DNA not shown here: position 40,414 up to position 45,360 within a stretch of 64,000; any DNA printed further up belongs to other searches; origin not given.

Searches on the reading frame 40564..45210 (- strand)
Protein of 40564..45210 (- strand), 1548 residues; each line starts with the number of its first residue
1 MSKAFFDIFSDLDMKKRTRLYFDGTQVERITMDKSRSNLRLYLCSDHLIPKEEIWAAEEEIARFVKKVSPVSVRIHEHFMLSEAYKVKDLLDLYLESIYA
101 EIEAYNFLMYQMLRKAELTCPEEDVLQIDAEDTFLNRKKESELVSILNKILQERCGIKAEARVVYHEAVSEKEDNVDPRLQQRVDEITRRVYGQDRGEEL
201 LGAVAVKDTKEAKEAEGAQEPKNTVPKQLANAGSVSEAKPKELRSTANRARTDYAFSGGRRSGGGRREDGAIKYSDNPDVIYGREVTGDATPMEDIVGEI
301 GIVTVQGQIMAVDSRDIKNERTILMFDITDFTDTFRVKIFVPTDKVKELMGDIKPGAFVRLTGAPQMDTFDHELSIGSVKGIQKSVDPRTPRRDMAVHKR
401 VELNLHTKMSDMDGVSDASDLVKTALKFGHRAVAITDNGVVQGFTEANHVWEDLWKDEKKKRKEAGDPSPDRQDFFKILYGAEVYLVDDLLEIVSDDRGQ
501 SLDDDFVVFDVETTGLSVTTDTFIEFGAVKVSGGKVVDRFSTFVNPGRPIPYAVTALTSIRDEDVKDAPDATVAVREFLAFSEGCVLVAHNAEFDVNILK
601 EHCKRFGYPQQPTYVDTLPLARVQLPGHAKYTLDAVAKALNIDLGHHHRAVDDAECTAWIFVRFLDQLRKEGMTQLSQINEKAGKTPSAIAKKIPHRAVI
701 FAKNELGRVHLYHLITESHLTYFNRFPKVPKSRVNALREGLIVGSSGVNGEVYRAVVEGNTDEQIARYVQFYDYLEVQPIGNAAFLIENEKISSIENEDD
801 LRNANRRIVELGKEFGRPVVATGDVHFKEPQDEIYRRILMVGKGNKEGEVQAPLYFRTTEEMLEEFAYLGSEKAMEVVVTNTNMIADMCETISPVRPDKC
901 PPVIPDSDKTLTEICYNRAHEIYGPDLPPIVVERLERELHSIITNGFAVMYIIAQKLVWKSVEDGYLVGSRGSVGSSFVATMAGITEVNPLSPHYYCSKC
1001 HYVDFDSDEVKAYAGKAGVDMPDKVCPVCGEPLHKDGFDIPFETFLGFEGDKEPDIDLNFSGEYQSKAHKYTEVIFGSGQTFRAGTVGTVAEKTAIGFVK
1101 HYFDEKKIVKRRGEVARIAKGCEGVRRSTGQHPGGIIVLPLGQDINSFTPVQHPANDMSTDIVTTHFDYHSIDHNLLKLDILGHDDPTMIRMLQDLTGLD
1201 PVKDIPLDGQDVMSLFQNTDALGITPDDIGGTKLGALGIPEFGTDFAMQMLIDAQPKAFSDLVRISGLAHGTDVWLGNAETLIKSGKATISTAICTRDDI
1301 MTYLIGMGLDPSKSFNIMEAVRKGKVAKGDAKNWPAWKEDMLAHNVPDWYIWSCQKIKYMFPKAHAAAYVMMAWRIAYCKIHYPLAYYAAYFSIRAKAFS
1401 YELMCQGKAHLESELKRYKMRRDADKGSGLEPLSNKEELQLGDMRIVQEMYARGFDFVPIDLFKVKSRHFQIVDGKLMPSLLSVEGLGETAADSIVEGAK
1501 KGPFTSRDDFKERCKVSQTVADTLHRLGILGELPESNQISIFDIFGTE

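Call 49: search_protein_families(library=pfam, proteins=[window:40564-45210:-], max_evalue=0.001)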
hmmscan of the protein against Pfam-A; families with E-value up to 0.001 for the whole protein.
window:40564-45210:- (1548 aa): 9 families
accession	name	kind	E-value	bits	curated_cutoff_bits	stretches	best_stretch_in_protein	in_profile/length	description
PF07733.18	DNA_pol3_alpha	-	9.8e-57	193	23.9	2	910-1104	2-152/260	Bacterial DNA polymerase III alpha NTPase domain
PF00929.31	RNase_T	-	7e-35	121.4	24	1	507-661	1-164/164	Exonuclease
PF17657.6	DNA_pol3_finger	-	5.8e-24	84.7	22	1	1186-1344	1-165/166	Bacterial DNA polymerase III alpha subunit finger domain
PF02811.25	PHP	-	1.7e-15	58.1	26.4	1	403-772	2-152/164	PHP domain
PF14480.11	DNA_pol3_a_NI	-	5.3e-12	45.9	22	1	5-75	2-72/72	DNA polymerase III polC-type N-terminus I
PF14579.12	HHH_6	-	1.6e-08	35.1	25.6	1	1468-1535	14-85/90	Helix-hairpin-helix motif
PF01336.31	tRNA_anti-codon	-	3e-07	30.7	27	1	303-375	1-68/75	OB-fold nucleic acid binding domain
PF13482.12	RNase_H_2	-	2.2e-05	24.9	22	1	508-675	2-145/165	RNase_H superfamily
PF16473.11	Rv2179c-like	-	7.6e-05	22.9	27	1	507-661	3-173/177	3'-5' exoribonuclease Rv2179c-like domain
